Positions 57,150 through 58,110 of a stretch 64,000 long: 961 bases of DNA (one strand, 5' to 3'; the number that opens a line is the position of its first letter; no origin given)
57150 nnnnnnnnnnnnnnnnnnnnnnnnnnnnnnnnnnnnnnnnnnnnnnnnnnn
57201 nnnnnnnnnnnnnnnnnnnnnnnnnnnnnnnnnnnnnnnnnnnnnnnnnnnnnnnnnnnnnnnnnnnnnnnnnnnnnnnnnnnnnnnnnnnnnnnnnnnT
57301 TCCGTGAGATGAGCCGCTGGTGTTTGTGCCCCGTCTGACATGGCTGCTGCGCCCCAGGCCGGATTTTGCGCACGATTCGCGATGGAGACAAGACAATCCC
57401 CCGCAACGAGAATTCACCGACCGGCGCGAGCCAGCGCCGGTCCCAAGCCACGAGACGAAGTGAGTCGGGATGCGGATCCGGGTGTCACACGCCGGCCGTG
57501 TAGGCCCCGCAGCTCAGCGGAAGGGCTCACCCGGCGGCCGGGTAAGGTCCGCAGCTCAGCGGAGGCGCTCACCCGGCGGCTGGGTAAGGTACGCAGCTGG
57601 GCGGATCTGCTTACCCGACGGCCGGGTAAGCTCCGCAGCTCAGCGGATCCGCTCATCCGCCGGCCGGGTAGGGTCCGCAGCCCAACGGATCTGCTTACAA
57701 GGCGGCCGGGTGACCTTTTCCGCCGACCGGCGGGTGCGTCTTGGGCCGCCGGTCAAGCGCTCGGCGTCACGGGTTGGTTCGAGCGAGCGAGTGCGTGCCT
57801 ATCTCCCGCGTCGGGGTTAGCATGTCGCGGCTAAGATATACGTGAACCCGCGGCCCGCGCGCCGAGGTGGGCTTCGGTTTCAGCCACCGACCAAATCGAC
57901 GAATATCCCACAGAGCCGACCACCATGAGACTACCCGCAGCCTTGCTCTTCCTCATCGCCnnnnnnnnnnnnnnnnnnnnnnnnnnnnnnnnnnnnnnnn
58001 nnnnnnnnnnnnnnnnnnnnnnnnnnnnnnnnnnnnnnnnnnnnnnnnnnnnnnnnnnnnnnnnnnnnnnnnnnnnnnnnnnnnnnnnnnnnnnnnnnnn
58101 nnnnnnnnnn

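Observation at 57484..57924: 42-bp palindrome-bearing tandem repeat with expanding copy number (about 1.5, 2.5, 5.5) upstream of cassettes 2, 3 and 4, followed by a conserved ~190-bp block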

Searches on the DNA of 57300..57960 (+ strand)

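Call 14: search_rna_families(source=window, start=57300, end=57960, threshold=evalue, max_evalue=10)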
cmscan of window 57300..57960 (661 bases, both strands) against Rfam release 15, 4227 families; matches with E-value up to 10: 5.
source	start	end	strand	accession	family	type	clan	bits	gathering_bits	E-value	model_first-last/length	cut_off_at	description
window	57557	57639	-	RF02024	mir-1180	Gene; miRNA;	-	20.4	49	1.1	1-68/68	no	mir-1180 microRNA precursor family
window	57561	57634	-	RF00102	VA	Gene;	-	16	62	6.1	1-159/159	no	VA RNA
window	57505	57565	-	RF02136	HTT-AS1_3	Gene; lncRNA;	-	15.5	70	2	1-60/60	no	HTT antisense RNA 1 conserved region 3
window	57526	57588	-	RF03736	mir-3130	Gene; miRNA;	-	14.8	95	9.2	11-65/75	no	mir-3130 microRNA precursor family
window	57529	57586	+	RF00216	IRES_c-myc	Cis-reg; IRES;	-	7.9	40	8.5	27-165/302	no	c-myc internal ribosome entry site (IRES)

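Call 57: search_dna_similar(query=window:57484-57924:+, collection=plasmids, mode=distant, max_rows=10)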
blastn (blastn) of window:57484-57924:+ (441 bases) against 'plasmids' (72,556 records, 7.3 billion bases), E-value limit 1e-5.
No match.
